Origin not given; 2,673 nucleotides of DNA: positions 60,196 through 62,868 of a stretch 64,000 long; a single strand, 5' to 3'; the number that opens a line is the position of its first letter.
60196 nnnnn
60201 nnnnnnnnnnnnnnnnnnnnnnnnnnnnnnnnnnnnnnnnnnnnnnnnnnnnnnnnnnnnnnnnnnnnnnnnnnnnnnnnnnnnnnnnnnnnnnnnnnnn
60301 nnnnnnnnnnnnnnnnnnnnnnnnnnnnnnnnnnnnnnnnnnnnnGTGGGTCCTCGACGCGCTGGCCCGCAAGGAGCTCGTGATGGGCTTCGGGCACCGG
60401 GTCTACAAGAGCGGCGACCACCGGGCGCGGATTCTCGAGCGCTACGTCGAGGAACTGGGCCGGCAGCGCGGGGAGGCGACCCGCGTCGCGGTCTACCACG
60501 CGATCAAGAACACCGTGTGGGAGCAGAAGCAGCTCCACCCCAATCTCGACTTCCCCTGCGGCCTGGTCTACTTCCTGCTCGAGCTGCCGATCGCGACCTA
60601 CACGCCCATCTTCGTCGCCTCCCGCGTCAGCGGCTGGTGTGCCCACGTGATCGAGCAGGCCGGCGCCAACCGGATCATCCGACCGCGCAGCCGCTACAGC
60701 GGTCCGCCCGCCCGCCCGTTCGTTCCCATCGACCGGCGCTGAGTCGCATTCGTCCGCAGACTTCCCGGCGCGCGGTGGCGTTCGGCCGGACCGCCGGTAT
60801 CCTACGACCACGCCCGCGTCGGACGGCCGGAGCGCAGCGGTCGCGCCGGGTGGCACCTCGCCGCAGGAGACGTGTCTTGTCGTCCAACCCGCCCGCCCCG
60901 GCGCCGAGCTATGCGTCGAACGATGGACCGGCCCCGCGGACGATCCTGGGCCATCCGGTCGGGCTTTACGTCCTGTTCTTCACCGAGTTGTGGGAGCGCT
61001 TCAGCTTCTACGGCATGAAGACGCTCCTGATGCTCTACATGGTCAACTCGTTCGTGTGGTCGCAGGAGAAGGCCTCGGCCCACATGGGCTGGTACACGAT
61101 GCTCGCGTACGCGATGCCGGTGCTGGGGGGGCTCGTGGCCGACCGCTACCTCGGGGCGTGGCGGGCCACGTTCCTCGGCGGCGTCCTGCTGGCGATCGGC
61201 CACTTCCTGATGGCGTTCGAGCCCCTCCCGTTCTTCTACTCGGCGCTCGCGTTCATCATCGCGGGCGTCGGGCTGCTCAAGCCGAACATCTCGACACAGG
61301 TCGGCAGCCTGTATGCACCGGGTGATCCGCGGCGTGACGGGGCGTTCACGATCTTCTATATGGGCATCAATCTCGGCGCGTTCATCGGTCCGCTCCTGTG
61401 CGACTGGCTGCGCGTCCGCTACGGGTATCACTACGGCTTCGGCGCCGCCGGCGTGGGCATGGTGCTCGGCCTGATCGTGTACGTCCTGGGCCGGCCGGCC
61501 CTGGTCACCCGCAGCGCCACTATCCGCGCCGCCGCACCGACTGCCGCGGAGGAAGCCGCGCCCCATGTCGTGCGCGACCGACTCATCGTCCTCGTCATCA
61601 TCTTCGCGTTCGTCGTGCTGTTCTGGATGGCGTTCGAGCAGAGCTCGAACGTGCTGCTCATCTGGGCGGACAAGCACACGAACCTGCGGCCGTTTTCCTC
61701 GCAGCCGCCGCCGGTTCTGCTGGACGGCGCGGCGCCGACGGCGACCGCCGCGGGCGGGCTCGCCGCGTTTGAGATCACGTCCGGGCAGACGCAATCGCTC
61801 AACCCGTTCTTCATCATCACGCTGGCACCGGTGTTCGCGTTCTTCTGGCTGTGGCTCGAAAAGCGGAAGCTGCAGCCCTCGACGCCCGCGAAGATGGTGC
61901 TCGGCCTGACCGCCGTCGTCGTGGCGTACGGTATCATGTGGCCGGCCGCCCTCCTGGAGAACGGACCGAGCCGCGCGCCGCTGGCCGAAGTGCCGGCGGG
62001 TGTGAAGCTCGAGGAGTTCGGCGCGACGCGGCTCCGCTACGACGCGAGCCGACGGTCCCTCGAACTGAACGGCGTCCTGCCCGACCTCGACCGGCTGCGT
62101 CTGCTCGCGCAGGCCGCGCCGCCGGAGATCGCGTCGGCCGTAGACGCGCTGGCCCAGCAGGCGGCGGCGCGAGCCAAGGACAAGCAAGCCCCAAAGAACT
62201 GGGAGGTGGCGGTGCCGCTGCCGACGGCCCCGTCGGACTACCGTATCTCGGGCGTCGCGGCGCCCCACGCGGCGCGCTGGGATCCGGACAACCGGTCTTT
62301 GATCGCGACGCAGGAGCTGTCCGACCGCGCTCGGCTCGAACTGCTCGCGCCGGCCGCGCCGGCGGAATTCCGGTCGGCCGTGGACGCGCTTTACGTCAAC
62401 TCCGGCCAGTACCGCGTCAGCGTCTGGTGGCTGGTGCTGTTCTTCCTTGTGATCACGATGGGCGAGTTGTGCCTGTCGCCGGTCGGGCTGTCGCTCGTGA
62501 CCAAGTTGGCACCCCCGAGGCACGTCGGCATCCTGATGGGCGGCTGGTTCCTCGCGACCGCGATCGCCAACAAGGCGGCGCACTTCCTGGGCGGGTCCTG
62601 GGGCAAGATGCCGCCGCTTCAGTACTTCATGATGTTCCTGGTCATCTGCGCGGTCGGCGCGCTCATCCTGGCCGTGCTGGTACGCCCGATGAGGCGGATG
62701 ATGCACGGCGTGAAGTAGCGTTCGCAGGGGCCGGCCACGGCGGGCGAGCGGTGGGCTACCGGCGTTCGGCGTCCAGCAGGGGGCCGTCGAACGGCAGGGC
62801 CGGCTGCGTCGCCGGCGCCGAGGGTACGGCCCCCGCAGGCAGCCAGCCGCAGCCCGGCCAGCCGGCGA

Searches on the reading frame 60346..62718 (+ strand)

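Call 16: search_protein_families(library=pfam, proteins=[window:60346-62718:+])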
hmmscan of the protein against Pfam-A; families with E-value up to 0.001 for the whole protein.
window:60346-62718:+ (790 aa): 2 families
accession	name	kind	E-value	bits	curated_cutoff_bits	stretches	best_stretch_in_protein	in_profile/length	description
PF00854.27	PTR2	-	9.1e-50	170.1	27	3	274-384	3-123/392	POT family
PF07690.21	MFS_1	-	4.7e-18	65.7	33.4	1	220-535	11-315/347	Major Facilitator Superfamily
